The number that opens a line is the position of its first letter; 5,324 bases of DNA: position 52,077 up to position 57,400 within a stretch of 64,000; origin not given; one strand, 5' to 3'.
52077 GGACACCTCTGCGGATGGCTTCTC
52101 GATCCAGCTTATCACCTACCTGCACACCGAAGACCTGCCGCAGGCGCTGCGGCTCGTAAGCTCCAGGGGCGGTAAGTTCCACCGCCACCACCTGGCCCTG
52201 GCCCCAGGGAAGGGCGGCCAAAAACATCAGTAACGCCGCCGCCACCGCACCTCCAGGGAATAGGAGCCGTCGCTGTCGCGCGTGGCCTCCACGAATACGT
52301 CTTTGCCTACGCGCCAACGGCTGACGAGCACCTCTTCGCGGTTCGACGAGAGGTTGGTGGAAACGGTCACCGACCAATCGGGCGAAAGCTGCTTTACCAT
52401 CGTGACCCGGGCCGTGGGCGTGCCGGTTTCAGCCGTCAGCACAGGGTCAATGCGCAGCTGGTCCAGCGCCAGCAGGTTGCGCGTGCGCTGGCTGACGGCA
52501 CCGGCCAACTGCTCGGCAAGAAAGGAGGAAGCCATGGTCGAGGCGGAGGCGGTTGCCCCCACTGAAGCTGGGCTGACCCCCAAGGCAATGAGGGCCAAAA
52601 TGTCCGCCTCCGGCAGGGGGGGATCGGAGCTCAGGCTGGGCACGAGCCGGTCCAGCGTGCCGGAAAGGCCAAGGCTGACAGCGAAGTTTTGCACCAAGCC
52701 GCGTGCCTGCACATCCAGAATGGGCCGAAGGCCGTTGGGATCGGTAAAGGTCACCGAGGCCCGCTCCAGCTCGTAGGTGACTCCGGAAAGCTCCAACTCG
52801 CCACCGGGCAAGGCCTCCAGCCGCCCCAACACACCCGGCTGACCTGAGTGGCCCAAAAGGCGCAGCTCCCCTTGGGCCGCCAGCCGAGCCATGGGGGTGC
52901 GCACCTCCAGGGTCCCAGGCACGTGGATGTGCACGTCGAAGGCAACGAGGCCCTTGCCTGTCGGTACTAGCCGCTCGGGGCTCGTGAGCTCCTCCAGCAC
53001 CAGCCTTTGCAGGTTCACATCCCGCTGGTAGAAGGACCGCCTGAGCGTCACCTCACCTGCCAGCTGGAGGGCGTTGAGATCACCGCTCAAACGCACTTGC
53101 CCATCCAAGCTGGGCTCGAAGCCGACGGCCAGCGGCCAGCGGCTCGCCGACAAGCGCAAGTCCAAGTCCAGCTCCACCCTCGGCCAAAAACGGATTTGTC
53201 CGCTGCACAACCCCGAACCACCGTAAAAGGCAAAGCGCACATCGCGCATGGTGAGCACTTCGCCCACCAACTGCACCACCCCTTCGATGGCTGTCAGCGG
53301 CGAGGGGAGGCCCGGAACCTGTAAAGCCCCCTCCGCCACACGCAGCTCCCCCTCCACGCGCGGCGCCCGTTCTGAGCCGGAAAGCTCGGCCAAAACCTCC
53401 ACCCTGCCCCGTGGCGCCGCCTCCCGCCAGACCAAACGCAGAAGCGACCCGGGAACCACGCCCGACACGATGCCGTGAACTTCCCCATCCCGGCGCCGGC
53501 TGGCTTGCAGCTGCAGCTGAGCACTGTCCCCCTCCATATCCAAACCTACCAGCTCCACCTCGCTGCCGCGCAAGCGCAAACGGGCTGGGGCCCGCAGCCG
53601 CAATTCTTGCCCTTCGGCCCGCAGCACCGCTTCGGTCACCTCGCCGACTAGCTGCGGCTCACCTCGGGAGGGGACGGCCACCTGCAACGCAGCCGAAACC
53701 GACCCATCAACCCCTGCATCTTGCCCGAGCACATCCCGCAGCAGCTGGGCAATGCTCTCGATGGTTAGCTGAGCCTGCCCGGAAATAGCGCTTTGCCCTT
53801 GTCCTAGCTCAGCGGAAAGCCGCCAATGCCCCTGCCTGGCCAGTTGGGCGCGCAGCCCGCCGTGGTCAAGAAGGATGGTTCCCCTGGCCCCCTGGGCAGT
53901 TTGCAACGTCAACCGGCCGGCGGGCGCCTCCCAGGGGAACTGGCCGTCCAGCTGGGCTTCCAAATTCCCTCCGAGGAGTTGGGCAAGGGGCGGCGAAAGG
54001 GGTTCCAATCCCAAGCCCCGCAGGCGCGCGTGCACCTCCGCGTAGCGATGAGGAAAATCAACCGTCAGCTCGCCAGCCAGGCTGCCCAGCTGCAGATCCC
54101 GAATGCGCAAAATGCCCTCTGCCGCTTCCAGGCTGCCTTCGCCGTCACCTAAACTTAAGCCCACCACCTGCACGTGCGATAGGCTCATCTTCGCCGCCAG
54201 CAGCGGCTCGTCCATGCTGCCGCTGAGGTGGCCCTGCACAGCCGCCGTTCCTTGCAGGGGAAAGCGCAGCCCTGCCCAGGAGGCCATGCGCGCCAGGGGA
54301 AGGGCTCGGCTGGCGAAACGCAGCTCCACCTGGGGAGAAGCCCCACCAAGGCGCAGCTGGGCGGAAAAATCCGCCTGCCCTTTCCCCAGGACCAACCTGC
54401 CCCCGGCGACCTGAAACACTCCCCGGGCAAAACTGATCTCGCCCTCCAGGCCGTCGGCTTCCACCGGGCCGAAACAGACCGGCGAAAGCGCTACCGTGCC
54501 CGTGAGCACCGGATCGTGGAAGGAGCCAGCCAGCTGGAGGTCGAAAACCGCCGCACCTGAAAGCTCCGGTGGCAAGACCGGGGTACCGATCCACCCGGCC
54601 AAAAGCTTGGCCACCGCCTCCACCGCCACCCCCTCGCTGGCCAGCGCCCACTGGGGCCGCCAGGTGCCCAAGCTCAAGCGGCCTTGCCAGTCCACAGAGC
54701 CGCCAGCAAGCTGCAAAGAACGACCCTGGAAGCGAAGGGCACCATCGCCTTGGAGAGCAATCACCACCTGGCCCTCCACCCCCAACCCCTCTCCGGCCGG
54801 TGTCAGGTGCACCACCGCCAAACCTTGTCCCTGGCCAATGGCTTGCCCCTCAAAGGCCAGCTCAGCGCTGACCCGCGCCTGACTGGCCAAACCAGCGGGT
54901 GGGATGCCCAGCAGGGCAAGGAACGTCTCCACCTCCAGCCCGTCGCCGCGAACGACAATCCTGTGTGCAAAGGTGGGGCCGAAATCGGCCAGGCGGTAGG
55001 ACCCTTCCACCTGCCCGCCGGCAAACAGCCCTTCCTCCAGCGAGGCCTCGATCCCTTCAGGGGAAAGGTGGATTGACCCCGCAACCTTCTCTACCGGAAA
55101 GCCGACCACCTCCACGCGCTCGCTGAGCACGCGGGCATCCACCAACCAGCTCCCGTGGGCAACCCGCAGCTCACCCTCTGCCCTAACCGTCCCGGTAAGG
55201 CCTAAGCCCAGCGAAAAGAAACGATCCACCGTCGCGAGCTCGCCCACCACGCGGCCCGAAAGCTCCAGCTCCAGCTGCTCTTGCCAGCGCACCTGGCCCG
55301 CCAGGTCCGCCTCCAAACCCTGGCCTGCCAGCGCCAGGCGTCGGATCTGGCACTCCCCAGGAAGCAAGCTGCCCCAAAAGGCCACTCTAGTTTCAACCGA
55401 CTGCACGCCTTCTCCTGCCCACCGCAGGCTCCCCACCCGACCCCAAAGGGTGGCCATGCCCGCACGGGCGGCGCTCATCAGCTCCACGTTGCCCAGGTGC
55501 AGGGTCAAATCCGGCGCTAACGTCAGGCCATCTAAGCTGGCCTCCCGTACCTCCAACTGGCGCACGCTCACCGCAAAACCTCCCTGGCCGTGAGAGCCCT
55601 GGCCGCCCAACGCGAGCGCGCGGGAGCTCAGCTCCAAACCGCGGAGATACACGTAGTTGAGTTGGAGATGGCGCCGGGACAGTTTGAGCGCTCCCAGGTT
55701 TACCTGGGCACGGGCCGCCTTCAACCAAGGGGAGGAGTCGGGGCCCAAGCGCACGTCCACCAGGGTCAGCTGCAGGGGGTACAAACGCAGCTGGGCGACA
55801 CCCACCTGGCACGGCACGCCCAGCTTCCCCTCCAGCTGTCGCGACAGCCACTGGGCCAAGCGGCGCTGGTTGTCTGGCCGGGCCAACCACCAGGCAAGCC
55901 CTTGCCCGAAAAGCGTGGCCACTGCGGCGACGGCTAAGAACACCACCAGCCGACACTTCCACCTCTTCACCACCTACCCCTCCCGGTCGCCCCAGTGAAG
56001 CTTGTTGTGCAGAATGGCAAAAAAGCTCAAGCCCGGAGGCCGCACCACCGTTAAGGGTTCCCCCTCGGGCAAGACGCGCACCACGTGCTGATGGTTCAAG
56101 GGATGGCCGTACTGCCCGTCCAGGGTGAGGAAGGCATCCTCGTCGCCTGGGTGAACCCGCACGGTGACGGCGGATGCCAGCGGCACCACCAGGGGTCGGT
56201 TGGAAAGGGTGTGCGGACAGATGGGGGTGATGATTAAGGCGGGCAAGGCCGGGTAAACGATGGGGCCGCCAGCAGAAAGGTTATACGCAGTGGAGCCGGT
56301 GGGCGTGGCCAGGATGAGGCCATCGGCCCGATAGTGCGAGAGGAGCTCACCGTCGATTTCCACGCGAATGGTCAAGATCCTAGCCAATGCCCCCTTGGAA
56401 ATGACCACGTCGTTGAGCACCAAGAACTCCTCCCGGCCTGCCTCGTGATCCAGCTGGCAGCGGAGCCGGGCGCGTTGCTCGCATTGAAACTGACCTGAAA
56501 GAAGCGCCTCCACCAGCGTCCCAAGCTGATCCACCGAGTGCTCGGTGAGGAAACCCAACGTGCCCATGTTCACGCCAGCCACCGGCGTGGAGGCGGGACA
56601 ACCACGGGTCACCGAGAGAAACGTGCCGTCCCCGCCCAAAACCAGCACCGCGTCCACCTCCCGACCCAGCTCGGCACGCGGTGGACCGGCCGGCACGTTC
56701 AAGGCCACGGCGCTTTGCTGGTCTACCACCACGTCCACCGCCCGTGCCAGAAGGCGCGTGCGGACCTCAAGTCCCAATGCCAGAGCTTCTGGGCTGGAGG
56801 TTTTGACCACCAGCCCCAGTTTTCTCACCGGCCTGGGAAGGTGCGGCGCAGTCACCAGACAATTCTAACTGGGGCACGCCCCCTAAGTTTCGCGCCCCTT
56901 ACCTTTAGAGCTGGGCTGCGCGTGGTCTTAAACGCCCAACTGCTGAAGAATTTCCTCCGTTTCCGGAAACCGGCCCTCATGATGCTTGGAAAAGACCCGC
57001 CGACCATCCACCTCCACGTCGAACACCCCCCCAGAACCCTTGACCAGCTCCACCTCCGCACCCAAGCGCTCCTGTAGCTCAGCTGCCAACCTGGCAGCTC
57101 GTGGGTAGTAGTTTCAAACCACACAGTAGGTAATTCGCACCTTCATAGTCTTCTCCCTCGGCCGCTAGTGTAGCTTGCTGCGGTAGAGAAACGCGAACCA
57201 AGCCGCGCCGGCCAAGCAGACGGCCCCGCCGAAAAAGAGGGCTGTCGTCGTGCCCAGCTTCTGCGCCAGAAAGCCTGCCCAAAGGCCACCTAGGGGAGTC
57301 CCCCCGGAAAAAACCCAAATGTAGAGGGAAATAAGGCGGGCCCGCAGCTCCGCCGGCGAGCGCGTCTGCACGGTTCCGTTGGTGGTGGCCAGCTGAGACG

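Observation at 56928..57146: Hidden selenoprotein gene: a SelW/Rdx-family CxxU protein with an in-frame UGA and a SECIS-like hairpin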

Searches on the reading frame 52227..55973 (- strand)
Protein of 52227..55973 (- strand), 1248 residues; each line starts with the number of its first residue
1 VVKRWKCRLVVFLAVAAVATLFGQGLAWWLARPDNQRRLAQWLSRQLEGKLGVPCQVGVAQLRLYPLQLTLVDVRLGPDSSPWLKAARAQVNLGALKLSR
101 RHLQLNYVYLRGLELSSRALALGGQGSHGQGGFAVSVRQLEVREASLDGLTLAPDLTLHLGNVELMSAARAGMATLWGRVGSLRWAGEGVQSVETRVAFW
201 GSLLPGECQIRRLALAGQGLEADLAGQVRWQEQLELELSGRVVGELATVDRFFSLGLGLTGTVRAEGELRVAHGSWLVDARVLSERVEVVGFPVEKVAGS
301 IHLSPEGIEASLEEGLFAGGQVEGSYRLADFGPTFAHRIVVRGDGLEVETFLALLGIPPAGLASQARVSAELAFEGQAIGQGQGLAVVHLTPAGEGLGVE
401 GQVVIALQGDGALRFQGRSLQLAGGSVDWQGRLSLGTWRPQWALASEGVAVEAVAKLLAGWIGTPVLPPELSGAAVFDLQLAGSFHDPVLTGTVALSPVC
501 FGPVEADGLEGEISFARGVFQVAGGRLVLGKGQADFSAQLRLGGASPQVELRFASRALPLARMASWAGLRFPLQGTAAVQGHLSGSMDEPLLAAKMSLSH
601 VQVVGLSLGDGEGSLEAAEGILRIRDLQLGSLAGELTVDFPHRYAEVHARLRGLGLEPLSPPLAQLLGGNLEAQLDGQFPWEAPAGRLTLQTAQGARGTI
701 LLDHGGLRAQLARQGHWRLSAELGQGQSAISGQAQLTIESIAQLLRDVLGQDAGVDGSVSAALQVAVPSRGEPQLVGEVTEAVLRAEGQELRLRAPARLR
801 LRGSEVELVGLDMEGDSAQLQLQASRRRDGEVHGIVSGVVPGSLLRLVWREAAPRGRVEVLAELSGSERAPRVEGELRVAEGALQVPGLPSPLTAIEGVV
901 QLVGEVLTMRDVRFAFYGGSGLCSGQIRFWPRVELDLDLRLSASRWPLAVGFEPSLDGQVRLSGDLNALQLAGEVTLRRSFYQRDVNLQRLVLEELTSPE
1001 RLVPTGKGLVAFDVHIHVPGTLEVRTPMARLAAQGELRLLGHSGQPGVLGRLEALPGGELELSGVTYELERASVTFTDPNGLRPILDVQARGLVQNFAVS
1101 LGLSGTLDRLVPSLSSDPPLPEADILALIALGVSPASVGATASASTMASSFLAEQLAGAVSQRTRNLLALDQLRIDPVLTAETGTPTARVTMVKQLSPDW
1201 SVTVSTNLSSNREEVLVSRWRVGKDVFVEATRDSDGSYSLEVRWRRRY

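Call 62: search_protein_families(library=pfam, proteins=[window:52227-55973:-], max_evalue=0.00001)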
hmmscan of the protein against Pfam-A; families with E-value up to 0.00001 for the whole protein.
window:52227-55973:- (1248 aa): 2 families
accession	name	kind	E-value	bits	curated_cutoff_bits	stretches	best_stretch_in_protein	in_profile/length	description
PF04357.19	TamB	-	2.5e-40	139.4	22.4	1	917-1248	9-381/381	TamB, inner membrane protein subunit of TAM complex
PF13116.12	YhdP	-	1.6e-07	30.1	46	0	858-920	644-705/1224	YhdP protein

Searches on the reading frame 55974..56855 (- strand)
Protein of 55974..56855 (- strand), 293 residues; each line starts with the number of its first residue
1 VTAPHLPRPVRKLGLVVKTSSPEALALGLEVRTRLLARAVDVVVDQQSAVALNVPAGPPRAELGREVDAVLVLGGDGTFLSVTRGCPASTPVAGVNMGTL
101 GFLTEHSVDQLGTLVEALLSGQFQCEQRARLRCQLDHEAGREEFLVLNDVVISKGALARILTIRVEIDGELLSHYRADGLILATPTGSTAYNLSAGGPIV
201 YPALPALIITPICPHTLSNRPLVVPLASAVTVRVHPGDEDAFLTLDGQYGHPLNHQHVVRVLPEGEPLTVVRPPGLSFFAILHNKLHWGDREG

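Call 23: find_encoding_contigs(protein=window:55974-56855:-, flank=10000, max_places=3)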
Protein window:55974-56855:- (293 aa): no gene with exactly this product is on record in the collection.

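Call 62: search_protein_families(library=pfam, proteins=[window:55974-56855:-], max_evalue=0.00001)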
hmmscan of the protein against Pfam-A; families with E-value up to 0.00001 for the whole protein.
window:55974-56855:- (293 aa): 2 families
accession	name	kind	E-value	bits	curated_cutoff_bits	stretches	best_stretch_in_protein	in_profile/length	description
PF20143.4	NAD_kinase_C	-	6.4e-35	120.1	23.7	1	147-262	1-115/126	ATP-NAD kinase C-terminal domain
PF01513.26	NAD_kinase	-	6.6e-18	65.7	25.5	1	13-122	1-129/130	ATP-NAD kinase N-terminal domain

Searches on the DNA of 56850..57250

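Call 66: search_rna_families(source=window, start=56850, end=57250, threshold=evalue, max_evalue=10, show_alignments=2)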
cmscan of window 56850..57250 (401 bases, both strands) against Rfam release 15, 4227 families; matches with E-value up to 10: 3.
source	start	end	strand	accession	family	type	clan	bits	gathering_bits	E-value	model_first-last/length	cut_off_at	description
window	56864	56954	-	RF03140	S4-Clostridia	Cis-reg; leader;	CL00119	16.9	37.5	0.35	1-55/55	no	S4-Clostridia ribosomal protein leader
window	56935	56969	+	RF03050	RAGATH-25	Gene; sRNA;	-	12.2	49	2.7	1-50/50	no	RAGATH-25 RNA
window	57188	57246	+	RF03015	Transposase-2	Gene; sRNA;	-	11.9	42.7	8.9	1-69/69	no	Transposase-2 RNA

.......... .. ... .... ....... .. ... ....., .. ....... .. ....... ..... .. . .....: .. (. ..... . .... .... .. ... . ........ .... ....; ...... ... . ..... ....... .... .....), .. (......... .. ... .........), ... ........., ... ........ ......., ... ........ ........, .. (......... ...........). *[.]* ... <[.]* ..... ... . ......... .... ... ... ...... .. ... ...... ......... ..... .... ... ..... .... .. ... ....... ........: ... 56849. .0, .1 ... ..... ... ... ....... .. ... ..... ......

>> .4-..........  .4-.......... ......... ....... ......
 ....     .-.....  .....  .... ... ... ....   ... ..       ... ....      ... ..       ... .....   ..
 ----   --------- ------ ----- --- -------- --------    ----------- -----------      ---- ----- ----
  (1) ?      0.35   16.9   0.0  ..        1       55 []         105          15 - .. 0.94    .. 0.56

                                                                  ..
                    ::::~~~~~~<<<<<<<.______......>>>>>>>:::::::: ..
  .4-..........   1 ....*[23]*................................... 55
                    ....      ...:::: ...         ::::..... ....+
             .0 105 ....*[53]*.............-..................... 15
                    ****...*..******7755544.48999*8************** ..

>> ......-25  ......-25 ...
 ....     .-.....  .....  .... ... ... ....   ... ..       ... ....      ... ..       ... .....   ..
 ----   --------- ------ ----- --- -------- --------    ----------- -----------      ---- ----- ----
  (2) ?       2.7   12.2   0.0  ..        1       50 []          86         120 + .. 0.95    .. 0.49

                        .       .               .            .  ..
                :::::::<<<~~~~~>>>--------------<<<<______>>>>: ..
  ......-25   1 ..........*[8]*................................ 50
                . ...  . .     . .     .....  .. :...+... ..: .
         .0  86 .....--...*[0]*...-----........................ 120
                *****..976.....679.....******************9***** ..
